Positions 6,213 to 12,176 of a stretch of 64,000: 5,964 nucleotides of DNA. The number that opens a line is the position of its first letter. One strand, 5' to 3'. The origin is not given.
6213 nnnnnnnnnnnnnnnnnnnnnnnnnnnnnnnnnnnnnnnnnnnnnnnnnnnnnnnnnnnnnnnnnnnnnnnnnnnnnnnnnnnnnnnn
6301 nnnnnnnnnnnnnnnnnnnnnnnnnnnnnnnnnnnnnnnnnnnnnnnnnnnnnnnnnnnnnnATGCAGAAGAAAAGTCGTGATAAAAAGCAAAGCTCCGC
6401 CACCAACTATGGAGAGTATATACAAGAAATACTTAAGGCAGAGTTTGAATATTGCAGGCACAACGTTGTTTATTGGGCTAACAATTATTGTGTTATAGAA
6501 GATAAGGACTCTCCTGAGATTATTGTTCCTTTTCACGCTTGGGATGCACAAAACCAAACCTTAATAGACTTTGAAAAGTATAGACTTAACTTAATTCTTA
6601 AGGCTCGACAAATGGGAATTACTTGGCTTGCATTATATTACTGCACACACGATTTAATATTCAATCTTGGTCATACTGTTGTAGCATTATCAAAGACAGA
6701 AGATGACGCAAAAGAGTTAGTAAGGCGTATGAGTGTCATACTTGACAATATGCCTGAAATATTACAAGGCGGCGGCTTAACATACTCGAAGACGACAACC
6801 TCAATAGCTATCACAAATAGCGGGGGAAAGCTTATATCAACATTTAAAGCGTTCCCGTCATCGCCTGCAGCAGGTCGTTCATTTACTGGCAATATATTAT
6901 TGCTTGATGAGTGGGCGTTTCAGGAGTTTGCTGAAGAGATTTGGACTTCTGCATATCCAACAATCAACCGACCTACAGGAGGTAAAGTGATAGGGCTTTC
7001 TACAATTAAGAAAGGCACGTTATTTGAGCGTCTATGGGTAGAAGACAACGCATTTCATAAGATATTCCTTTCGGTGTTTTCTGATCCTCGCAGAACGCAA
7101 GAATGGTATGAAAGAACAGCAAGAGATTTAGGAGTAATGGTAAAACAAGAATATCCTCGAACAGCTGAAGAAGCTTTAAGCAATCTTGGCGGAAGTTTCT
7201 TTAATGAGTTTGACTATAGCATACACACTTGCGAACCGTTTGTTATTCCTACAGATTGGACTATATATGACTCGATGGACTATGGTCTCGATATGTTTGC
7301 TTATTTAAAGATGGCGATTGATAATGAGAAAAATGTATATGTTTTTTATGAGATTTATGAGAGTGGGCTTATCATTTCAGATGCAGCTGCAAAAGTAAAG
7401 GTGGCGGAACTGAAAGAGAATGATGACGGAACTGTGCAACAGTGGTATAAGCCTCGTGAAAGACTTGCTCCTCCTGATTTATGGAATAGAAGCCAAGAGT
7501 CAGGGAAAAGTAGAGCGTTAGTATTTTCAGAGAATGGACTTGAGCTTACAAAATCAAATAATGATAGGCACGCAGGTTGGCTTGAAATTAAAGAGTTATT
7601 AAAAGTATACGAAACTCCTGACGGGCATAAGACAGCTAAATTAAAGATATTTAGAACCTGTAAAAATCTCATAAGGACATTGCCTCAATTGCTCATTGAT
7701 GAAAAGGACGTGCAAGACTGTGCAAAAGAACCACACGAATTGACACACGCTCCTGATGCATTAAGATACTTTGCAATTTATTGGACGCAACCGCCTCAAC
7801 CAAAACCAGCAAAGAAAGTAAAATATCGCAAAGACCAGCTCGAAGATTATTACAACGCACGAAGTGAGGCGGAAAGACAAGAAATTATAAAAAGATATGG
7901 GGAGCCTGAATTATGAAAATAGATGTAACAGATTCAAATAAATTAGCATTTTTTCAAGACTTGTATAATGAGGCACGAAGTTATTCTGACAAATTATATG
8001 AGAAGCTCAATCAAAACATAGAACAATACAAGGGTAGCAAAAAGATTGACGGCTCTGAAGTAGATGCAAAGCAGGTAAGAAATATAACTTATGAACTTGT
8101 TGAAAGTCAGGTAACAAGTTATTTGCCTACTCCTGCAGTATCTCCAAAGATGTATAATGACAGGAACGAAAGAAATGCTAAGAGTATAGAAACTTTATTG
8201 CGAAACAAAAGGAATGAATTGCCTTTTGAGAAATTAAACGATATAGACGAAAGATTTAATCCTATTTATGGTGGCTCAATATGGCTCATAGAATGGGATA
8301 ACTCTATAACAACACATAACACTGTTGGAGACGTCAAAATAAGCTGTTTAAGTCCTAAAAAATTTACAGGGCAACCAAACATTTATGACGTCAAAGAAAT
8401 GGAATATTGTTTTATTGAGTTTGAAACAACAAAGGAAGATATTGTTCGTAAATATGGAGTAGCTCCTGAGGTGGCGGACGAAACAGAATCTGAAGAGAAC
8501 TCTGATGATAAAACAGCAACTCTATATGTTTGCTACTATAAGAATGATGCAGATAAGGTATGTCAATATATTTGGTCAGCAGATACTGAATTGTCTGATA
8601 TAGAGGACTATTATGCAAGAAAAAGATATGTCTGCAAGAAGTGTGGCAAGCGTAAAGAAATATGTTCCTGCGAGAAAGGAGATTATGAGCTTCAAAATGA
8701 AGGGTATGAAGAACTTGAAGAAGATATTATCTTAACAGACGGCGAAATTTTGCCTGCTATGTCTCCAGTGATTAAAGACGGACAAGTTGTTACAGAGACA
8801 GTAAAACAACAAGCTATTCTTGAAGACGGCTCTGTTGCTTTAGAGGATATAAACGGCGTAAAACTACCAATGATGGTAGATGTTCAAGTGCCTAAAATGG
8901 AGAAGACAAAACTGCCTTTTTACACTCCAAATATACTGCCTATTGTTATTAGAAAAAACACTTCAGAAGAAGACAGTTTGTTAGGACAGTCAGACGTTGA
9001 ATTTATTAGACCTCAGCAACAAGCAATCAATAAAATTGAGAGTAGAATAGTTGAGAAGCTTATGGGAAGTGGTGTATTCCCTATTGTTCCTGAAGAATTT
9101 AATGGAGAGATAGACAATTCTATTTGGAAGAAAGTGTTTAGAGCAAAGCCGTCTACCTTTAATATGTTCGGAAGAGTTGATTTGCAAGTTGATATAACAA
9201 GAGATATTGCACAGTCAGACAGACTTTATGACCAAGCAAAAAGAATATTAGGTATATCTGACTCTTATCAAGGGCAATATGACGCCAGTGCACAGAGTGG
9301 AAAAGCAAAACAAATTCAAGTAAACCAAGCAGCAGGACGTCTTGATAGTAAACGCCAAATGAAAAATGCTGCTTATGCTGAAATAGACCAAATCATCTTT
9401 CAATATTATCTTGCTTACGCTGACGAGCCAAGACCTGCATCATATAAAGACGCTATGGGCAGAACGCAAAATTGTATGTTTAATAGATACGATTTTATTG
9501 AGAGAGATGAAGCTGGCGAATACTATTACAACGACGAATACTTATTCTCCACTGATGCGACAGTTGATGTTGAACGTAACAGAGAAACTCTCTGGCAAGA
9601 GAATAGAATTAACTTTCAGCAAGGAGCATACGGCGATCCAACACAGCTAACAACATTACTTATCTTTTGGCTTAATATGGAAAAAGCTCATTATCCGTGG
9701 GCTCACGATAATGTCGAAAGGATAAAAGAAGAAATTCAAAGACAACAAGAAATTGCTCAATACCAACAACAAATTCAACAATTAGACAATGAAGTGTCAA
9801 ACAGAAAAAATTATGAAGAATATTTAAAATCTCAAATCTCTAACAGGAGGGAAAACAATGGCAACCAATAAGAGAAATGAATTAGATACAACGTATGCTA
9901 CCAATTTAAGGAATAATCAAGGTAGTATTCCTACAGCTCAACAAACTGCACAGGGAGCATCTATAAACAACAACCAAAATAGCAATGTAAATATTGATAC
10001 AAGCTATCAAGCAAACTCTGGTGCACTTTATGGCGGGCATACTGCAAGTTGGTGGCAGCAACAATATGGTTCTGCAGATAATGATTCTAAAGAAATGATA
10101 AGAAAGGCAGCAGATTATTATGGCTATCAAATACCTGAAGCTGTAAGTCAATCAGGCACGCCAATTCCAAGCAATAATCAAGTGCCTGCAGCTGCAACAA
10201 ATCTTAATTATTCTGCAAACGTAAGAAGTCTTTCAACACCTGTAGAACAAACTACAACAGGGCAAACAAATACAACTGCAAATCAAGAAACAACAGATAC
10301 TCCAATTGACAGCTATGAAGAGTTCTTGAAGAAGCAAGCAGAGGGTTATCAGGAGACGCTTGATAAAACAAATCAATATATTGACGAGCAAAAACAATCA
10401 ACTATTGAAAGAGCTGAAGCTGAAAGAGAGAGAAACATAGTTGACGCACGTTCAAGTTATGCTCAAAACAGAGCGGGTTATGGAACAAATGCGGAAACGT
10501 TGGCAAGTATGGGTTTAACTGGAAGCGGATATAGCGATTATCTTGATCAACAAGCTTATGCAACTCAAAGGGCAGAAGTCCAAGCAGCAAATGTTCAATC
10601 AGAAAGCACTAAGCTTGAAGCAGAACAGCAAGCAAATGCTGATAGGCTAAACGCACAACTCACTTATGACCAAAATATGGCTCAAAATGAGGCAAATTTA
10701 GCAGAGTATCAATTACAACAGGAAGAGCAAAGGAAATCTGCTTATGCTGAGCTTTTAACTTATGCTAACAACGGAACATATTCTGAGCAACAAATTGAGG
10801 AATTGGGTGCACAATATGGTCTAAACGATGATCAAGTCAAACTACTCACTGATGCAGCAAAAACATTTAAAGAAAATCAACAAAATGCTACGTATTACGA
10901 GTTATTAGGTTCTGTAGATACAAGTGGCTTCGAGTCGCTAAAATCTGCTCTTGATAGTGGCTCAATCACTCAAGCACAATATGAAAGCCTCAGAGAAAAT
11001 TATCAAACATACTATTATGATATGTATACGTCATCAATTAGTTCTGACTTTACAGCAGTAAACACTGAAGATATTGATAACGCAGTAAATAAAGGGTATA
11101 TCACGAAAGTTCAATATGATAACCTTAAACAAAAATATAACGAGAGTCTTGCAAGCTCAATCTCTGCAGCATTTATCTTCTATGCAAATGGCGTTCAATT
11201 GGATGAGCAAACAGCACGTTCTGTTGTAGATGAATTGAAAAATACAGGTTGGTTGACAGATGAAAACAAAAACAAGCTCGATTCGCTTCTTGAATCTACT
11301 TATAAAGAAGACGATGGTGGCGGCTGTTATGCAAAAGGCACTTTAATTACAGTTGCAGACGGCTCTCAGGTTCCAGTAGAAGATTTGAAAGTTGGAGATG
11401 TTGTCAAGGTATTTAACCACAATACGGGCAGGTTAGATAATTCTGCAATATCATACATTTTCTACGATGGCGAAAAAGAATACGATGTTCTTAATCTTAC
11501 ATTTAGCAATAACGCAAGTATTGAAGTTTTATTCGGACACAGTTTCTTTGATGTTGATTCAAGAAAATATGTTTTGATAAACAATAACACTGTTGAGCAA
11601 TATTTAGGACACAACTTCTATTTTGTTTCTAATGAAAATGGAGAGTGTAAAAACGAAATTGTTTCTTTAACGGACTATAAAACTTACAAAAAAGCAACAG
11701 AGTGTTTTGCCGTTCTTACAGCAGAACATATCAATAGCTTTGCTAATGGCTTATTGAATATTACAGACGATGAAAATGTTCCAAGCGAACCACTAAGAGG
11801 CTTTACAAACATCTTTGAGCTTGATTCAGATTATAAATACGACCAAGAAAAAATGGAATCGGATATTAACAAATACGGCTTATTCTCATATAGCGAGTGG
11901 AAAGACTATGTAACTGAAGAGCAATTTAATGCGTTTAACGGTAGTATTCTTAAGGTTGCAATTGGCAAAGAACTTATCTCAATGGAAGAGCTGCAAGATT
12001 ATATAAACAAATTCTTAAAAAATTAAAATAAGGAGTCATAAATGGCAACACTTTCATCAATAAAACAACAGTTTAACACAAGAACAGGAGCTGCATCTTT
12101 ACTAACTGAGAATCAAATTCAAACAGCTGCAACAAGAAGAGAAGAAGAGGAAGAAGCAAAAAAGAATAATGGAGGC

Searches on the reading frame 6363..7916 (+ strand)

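Call 15: search_protein_families(library=pfam, proteins=[window:6363-7916:+], max_evalue=0.001)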
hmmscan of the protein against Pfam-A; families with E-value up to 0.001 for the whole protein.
window:6363-7916:+ (517 aa): 0 families

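Call 59: search_protein_families(library=phrogs, proteins=[window:6363-7916:+], max_evalue=0.001)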
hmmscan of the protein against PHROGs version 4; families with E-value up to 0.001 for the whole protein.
window:6363-7916:+ (517 aa): 8 families
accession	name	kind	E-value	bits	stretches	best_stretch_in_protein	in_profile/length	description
phrog_2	-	head and packaging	6.6e-27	95.6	1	49-501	257-620/807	terminase large subunit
phrog_5989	-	head and packaging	7.6e-22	78.9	1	21-252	107-317/347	terminase large subunit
phrog_36964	-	head and packaging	2.7e-11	43.3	1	90-231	438-574/890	terminase large subunit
phrog_5653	-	head and packaging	7.7e-09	36.5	1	276-471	7-177/199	terminase large subunit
phrog_7579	-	head and packaging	1.8e-07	31.7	1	62-226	8-159/239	terminase large subunit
phrog_10250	-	head and packaging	2.6e-07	31.6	1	274-474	20-215/228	terminase large subunit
phrog_26724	-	unknown function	3.5e-05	24.5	1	36-157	14-130/192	-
phrog_22646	-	unknown function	3.8e-05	23.9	1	71-214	47-185/374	-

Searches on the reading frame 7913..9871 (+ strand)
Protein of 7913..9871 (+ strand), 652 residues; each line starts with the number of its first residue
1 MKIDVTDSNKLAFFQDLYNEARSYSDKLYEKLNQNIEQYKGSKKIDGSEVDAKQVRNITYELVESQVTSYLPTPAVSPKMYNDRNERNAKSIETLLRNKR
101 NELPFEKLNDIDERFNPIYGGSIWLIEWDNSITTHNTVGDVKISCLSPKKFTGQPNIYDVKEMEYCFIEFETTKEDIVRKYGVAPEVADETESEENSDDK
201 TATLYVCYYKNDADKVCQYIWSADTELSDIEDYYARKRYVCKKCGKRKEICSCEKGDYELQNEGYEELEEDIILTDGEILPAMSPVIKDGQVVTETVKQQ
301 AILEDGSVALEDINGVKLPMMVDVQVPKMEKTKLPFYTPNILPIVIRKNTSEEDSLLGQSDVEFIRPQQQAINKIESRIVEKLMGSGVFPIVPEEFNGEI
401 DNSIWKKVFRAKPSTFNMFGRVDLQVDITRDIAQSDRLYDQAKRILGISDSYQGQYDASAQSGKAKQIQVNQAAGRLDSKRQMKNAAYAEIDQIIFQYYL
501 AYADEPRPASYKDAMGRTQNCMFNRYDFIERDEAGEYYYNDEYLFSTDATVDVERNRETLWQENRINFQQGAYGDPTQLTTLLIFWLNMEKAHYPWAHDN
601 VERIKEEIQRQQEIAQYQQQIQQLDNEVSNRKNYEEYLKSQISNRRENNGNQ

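Call 15: search_protein_families(library=pfam, proteins=[window:7913-9871:+], max_evalue=0.001)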
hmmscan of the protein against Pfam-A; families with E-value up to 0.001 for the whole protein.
window:7913-9871:+ (652 aa): 1 family
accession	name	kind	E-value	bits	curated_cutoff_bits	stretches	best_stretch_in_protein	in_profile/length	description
PF23899.1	SU10_portal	-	0.00026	20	30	1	128-200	178-249/593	Phage SU10 portal protein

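Call 59: search_protein_families(library=phrogs, proteins=[window:7913-9871:+], max_evalue=0.001)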
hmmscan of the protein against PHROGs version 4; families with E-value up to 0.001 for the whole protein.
window:7913-9871:+ (652 aa): 1 family
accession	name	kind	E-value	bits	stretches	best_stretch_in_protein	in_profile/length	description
phrog_156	-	head and packaging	2.3e-33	116.6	2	287-625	234-593/681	portal protein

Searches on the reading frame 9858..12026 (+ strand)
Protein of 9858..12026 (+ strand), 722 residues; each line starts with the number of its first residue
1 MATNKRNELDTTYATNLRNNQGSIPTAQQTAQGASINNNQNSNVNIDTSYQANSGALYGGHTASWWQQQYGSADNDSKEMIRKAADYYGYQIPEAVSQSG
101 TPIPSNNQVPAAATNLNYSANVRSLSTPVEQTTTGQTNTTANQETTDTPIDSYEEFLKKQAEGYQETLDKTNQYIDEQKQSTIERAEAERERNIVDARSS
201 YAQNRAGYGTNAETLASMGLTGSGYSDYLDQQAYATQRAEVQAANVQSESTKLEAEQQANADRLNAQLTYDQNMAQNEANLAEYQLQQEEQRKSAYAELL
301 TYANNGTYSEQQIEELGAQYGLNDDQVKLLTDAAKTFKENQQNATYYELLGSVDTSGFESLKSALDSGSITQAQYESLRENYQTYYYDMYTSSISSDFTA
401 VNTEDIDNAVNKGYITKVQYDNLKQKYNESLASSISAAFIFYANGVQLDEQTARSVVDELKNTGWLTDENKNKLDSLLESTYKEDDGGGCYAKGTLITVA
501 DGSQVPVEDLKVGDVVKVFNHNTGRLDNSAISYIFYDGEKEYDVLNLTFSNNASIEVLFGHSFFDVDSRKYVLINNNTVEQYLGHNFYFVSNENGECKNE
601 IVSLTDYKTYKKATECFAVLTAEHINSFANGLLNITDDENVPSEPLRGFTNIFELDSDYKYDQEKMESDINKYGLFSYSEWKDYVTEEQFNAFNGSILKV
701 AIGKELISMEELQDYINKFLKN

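Call 15: search_protein_families(library=pfam, proteins=[window:9858-12026:+], max_evalue=0.001)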
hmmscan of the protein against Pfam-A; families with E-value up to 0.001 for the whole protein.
window:9858-12026:+ (722 aa): 2 families
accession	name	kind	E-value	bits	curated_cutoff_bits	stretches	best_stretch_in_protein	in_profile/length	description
PF13403.11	Hint_2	-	0.00013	22.8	28.4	1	490-523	2-34/147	Hint domain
PF09693.15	Phage_XkdX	-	0.0005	20.5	23.5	0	402-421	14-33/40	Phage uncharacterised protein (Phage_XkdX)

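Call 59: search_protein_families(library=phrogs, proteins=[window:9858-12026:+], max_evalue=0.001)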
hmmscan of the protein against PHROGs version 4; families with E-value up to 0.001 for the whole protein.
window:9858-12026:+ (722 aa): 0 families
